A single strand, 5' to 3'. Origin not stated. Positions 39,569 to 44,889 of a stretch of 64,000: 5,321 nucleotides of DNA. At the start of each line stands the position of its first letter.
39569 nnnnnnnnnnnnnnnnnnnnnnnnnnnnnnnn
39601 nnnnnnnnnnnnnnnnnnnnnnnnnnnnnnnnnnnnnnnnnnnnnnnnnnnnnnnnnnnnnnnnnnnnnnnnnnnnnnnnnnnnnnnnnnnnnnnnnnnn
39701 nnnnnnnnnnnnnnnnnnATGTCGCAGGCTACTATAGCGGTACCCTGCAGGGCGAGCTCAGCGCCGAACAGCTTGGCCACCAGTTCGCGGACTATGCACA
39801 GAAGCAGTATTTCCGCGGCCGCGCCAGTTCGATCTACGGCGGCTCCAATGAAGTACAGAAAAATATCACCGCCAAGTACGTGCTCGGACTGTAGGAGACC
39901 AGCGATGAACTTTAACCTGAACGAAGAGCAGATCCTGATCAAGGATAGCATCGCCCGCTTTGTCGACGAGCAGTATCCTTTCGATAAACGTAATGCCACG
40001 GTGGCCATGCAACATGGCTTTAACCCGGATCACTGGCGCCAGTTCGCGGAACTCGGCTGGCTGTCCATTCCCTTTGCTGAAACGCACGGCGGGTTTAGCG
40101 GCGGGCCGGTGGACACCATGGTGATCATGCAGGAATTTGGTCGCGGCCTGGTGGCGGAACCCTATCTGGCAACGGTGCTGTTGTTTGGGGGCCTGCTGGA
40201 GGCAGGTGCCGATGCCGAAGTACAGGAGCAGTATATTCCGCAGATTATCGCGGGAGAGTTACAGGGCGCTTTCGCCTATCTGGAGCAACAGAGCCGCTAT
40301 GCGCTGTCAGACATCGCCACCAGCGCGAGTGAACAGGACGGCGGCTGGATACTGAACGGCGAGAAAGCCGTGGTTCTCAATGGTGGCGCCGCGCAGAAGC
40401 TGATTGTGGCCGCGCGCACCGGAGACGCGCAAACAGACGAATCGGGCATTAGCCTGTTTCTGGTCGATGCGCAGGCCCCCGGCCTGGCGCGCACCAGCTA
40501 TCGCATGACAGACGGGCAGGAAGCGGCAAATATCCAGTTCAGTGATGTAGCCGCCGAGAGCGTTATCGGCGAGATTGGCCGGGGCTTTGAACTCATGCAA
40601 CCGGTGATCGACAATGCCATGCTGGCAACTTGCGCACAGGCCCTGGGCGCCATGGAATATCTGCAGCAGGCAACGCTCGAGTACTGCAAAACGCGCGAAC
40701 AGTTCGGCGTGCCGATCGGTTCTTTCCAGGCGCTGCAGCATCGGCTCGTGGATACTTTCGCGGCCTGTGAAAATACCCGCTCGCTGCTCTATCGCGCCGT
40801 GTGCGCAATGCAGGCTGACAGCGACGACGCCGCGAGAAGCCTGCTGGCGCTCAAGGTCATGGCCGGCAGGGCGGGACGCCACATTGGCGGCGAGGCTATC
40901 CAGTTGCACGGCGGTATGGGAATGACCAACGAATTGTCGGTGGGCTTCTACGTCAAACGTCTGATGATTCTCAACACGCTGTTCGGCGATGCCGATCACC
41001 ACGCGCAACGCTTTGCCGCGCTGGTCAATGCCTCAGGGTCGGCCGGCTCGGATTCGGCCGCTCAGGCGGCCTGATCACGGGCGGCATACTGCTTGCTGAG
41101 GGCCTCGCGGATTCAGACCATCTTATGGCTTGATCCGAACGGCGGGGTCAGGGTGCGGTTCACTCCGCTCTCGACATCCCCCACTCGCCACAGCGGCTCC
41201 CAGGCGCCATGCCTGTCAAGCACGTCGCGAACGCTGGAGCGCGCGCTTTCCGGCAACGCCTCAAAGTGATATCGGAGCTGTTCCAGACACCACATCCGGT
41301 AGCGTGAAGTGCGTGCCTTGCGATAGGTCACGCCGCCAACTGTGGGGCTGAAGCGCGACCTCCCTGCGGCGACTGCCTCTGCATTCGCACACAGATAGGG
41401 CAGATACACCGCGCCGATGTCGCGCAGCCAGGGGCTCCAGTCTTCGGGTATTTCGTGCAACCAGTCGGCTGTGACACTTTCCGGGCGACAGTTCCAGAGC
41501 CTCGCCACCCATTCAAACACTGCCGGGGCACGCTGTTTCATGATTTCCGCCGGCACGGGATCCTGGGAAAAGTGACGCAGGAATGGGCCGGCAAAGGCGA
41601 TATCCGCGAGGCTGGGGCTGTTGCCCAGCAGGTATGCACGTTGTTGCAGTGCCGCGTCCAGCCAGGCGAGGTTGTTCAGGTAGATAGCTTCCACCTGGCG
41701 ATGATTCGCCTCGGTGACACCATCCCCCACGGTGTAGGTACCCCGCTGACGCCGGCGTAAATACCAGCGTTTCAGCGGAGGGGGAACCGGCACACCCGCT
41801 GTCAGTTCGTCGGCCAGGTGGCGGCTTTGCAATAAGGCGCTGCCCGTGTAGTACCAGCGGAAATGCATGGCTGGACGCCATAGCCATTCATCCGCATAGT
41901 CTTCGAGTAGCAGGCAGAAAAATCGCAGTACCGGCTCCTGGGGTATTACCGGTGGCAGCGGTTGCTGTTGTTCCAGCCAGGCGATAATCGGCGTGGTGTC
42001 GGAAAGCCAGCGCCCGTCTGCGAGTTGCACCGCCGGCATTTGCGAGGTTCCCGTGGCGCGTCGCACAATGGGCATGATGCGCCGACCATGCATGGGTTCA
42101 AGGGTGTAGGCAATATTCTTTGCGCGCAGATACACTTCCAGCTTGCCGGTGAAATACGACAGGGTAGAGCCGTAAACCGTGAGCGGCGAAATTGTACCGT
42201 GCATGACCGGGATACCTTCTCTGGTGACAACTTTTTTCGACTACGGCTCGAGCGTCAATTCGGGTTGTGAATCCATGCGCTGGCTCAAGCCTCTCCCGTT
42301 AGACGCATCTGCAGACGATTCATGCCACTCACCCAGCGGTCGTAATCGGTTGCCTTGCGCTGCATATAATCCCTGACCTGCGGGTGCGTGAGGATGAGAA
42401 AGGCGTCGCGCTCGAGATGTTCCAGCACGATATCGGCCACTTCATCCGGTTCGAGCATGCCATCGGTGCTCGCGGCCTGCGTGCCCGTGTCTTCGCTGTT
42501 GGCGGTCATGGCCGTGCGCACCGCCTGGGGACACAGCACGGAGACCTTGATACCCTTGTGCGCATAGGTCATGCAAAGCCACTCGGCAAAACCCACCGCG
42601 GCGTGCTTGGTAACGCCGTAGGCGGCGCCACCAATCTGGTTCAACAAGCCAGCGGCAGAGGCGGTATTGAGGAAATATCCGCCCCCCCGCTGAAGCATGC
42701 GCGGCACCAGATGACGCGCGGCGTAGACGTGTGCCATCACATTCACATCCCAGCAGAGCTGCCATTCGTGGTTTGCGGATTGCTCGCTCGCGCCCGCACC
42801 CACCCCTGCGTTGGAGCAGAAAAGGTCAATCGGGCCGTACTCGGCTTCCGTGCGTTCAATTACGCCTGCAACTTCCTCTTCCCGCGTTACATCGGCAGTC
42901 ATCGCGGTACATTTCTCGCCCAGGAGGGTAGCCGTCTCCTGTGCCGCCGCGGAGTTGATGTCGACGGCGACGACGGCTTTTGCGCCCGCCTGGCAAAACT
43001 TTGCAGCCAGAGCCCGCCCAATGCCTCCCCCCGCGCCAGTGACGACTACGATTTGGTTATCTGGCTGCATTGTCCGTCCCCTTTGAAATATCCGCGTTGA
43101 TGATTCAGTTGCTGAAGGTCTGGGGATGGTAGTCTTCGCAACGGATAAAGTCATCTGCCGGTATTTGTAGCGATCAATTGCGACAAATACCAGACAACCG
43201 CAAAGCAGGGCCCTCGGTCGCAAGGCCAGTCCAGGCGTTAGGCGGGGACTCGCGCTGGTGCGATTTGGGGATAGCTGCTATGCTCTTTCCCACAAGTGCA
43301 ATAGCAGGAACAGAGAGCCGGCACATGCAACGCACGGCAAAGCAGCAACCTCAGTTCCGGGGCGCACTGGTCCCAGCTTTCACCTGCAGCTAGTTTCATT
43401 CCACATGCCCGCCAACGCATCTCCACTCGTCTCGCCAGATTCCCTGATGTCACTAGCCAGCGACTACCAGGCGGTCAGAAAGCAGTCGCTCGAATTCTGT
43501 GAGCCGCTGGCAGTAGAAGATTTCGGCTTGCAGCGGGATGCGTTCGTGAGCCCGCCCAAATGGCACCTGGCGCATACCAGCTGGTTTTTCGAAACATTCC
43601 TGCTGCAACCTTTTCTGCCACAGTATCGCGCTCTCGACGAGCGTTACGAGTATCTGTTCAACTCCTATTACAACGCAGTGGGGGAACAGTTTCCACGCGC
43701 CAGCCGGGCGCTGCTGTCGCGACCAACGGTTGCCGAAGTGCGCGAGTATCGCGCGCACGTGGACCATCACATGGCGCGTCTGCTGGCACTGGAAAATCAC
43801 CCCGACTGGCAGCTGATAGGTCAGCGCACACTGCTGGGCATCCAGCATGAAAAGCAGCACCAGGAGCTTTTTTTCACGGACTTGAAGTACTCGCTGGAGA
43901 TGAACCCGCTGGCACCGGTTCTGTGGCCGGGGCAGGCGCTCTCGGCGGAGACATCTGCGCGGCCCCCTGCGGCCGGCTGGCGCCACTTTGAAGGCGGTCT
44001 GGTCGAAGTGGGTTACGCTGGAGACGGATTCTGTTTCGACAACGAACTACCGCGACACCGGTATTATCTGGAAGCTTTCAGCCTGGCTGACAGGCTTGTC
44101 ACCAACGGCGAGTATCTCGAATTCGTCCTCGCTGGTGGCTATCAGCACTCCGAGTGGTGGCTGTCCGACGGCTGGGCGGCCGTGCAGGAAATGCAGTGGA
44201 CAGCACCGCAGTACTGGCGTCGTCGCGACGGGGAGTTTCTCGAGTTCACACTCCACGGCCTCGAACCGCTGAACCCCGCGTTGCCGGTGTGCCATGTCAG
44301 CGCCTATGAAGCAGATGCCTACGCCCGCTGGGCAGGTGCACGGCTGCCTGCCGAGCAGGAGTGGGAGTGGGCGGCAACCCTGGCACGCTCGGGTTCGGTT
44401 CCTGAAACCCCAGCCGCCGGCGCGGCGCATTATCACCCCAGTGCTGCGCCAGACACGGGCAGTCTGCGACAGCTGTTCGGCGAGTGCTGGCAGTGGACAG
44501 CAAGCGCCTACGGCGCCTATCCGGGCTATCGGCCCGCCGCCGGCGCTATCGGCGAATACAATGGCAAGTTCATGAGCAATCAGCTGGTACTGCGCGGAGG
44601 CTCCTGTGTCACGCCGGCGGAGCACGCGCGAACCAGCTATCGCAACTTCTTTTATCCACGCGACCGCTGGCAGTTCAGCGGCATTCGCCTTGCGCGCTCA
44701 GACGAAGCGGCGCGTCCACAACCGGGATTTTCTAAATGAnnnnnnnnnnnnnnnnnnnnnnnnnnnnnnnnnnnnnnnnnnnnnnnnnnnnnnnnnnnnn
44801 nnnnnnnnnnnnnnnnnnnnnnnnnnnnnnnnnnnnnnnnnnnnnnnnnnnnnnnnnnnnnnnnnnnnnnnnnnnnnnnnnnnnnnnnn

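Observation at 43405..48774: Five-gene coupled operon joining ergothioneine synthesis to a betaine-type ABC transporter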

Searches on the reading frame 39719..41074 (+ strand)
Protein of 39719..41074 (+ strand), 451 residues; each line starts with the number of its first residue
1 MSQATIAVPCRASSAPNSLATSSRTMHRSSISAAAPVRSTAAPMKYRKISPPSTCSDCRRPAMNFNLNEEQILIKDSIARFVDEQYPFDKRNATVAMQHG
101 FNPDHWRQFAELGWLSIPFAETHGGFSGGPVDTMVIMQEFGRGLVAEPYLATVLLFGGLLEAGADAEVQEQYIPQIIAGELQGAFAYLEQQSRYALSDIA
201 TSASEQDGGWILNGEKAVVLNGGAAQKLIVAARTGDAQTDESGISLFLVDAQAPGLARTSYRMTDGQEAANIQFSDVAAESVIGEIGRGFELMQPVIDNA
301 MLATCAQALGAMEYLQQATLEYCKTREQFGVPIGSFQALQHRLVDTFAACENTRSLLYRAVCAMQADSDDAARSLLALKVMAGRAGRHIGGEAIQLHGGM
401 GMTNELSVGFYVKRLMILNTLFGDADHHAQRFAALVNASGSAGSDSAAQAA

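Call 3: search_protein_families(library=pfam, proteins=[window:39719-41074:+])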
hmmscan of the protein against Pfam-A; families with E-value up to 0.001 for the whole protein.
window:39719-41074:+ (451 aa): 4 families
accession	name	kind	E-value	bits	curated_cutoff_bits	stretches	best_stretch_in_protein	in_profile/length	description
PF00441.29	Acyl-CoA_dh_1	-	4.4e-25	89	22.4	1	287-428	1-141/150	Acyl-CoA dehydrogenase, C-terminal domain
PF02771.21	Acyl-CoA_dh_N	-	1.2e-15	58.3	22.9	1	68-180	1-113/113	Acyl-CoA dehydrogenase, N-terminal domain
PF02770.24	Acyl-CoA_dh_M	-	1e-13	51.7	33.3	1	184-277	1-97/97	Acyl-CoA dehydrogenase, middle domain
PF08028.16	Acyl-CoA_dh_2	-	0.00018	22.2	22.7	1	303-400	2-108/134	Acyl-CoA dehydrogenase, C-terminal domain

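Call 4: search_protein_families(library=ncbifam, proteins=[window:39719-41074:+])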
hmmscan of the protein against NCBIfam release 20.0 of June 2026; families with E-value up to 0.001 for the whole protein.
window:39719-41074:+ (451 aa): 17 families
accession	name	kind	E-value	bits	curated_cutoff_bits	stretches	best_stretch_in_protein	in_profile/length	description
TIGR03203.1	pimD_small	equivalog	1.6e-109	366.4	652.7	1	64-434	1-374/378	pimeloyl-CoA dehydrogenase small subunit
NF042972.1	AcrlCoAredClosAcrC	equivalog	4.5e-46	157.2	640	1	63-405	1-345/378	acryloyl-CoA reductase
NF053553.1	prodigi_MBC_PigA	equivalog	8.1e-45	153.6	500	1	63-408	1-351/381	prodigiosin MBC biosynthesis dehydrogenase PigA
NF045652.1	ProlPCPDhRedW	equivalog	3.6e-39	134.7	650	1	75-404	8-342/376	L-prolyl-[peptidyl-carrier protein] dehydrogenase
NF008997.0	PRK12341.1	equivalog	1.3e-34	119.9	537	1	63-408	1-348/382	acyl-CoA dehydrogenase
NF050027.1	acylCoADhIpdE2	equivalog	3.8e-33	115.3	450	2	296-434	176-308/311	acyl-CoA dehydrogenase IpdE2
NF045552.1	GlutCoADH_Des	equivalog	2e-30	106.2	470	1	63-413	1-356/387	glutaryl-CoA dehydrogenase Acd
NF043006.1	CyhCrbnylCoADH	equivalog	2e-29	102.7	650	1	68-409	5-348/380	cyclohexane-1-carbonyl-CoA dehydrogenase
NF042439.1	SulpropCoADesulf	equivalog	8.9e-26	90.5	600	1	88-408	12-342/379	3-sulfinopropanoyl-CoA desulfinase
TIGR03207.1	cyc_hxne_CoA_dh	equivalog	1.4e-25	89.9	575.35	1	67-362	1-299/372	cyclohexanecarboxyl-CoA dehydrogenase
NF058590.1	AcCoDHFadEBacil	equivalog_domain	1.4e-25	89.9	600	1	66-408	20-382/586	acyl-CoA dehydrogenase FadE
NF002885.1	PRK03354.1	equivalog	2.8e-24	85.9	540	1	63-409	1-346/378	crotonobetainyl-CoA dehydrogenase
NF052270.1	Staph_DH_FadE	equivalog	2.4e-17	62.8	600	1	162-409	119-366/400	acyl-CoA dehydrogenase FadE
NF049984.1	Rv1679_FadE16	equivalog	5.6e-14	52.1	600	1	107-410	31-339/371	Rv1679 family acyl-CoA dehydrogenase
TIGR03204.1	pimC_large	equivalog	2.6e-13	49.6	623.85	1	66-300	3-243/395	pimeloyl-CoA dehydrogenase large subunit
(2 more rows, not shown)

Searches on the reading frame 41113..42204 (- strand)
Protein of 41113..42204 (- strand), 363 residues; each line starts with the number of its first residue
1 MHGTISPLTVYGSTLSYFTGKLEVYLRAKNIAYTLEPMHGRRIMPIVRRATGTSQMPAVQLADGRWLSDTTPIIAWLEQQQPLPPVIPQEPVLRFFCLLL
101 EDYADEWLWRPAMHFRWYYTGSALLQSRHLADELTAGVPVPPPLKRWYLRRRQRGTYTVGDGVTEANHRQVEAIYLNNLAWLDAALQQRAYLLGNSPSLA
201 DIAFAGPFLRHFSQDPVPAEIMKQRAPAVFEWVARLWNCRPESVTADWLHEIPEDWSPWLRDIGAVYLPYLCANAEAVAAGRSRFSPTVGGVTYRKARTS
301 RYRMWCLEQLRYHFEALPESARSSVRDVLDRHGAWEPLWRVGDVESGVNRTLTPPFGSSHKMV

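Call 3: search_protein_families(library=pfam, proteins=[window:41113-42204:-])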
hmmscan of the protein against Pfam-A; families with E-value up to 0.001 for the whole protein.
window:41113-42204:- (363 aa): 5 families
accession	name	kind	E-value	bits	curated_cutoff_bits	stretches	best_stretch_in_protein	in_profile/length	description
PF13410.11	GST_C_2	-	3.9e-09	36.9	24.9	1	169-235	5-69/69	Glutathione S-transferase, C-terminal domain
PF13417.12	GST_N_3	-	7.3e-09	36.3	22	1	11-85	2-75/75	Glutathione S-transferase, N-terminal domain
PF13409.12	GST_N_2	-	8.5e-08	33.1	25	1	16-80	2-70/70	Glutathione S-transferase, N-terminal domain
PF00043.30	GST_C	-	7e-07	29.9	20.7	1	177-236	33-89/93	Glutathione S-transferase, C-terminal domain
PF17172.10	GST_N_4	-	0.00024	22.2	30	1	21-84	5-63/99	Glutathione S-transferase N-terminal domain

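Call 4: search_protein_families(library=ncbifam, proteins=[window:41113-42204:-])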
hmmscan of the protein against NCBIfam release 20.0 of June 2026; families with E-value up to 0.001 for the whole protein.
window:41113-42204:- (363 aa): 4 families
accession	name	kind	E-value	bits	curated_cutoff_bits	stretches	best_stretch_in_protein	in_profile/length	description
NF042997.1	bet_ethrase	equivalog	7.3e-06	25.3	440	1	12-114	17-112/273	beta-etherase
TIGR01262.1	maiA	equivalog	9.3e-06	25.4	171.05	1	22-94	14-90/211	maleylacetoacetate isomerase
NF049950.1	IsopEpoxGlthnTfaseIsoI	equivalog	6.4e-05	22.6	300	1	14-216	15-210/238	iIsoprene-epoxide--glutathione S-transferase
NF050814.1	FtsZBindFzlA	equivalog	0.00011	22.1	300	0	176-241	144-204/228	FtsZ-binding protein FzlA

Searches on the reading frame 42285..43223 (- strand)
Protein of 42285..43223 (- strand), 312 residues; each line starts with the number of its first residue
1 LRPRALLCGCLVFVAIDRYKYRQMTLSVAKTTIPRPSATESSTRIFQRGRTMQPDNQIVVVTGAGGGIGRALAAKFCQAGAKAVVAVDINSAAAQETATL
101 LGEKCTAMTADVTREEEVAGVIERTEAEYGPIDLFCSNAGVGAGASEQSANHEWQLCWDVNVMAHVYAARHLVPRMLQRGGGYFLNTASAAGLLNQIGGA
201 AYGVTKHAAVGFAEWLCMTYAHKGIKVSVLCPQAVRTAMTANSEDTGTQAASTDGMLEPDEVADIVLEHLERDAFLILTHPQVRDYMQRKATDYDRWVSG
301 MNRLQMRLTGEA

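Call 3: search_protein_families(library=pfam, proteins=[window:42285-43223:-])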
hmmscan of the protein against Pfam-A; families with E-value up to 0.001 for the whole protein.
window:42285-43223:- (312 aa): 4 families
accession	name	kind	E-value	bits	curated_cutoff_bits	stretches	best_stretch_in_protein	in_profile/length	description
PF00106.31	adh_short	-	7.5e-43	146.7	26.6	1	57-245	1-192/195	short chain dehydrogenase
PF13561.12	adh_short_C2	-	1.6e-30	106.8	27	1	63-266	1-213/236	Enoyl-(Acyl carrier protein) reductase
PF08659.16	KR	-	5.8e-12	46.3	22.6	1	59-216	3-163/180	KR domain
PF01370.27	Epimerase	-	0.00031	20.7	20.9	1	59-129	1-67/240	NAD dependent epimerase/dehydratase family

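Call 4: search_protein_families(library=ncbifam, proteins=[window:42285-43223:-])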
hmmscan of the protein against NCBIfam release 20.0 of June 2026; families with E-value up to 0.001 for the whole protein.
window:42285-43223:- (312 aa): 213 families (the best 25 are shown)
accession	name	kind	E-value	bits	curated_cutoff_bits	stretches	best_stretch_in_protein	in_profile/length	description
NF005878.0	PRK07825.1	subfamily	6.5e-45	153.6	287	1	55-289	8-236/278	short chain dehydrogenase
NF004843.0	PRK06194.1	equivalog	6.2e-41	140.7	308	1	55-241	5-197/295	hypothetical protein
NF004196.0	PRK05650.1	equivalog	2.9e-40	138.1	297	1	57-307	3-262/272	SDR family oxidoreductase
NF004818.0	PRK06172.1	equivalog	1.9e-38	132.2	336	1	53-251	4-206/253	SDR family oxidoreductase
NF005559.1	PRK07231.1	subfamily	8.9e-38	130.2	215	1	55-245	3-196/249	glucose 1-dehydrogenase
NF004514.1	PRK05855.1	equivalog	2.2e-37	128.9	455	1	45-253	302-514/578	SDR family oxidoreductase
NF052558.1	MBtsdlDhBudC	equivalog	2.9e-37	128.6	270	1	56-247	3-195/250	meso-2,3-butanediol dehydrogenase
TIGR01963.1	PHB_DH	subfamily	1.5e-36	126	307.05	1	57-300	2-243/255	3-hydroxybutyrate dehydrogenase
NF004791.0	PRK06138.1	equivalog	1.7e-36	125.8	312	1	55-246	4-197/252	SDR family oxidoreductase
NF006123.0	PRK08267.1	equivalog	1.8e-35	122.4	261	1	57-279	3-229/261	SDR family oxidoreductase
NF004198.0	PRK05653.1-3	equivalog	2.5e-35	122.1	296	1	55-267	6-225/248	3-oxoacyl-ACP reductase FabG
NF005067.0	PRK06484.1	equivalog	2.7e-35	121.9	713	1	51-248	4-204/524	short chain dehydrogenase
NF009093.0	PRK12429.1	subfamily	2.7e-35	121.9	258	1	55-269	4-218/259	3-hydroxybutyrate dehydrogenase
NF005594.0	PRK07326.1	equivalog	3.4e-35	121.7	271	1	53-277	3-223/237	SDR family oxidoreductase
NF045814.1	HdxpentlteDhPtlF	equivalog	6.3e-35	121.1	450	1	61-297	1-241/247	1-deoxy-11-beta-hydroxypentalenate dehydrogenase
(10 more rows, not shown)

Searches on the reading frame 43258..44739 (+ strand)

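Call 3: search_protein_families(library=pfam, proteins=[window:43258-44739:+])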
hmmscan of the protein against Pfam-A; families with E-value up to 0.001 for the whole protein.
window:43258-44739:+ (493 aa): 2 families
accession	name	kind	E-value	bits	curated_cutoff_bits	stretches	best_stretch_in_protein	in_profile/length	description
PF03781.23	FGE-sulfatase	-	2.4e-31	109.8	23.3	1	244-480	8-255/255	Sulfatase-modifying factor enzyme 1-like domain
PF12867.12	DinB_2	-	2.6e-06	28.4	24.8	1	70-202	2-125/128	DinB superfamily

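Call 4: search_protein_families(library=ncbifam, proteins=[window:43258-44739:+])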
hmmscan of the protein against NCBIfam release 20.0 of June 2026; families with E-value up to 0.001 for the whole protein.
window:43258-44739:+ (493 aa): 4 families
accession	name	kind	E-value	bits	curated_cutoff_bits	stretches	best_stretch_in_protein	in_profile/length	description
TIGR03440.2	egtB_TIGR03440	equivalog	1.2e-164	548.3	360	1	67-479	2-413/413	ergothioneine biosynthesis protein EgtB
NF041186.1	SenA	equivalog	7e-101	338.4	420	1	65-479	7-381/382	selenoneine synthase SenA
TIGR04344.1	ovoA_Nterm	equivalog_domain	2e-35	122.6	400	1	103-478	55-443/444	5-histidylcysteine sulfoxide synthase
TIGR04373.1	egtB_X_signatur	signature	3e-07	30.5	71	1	435-478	5-48/50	EgtB-related enzyme signature domain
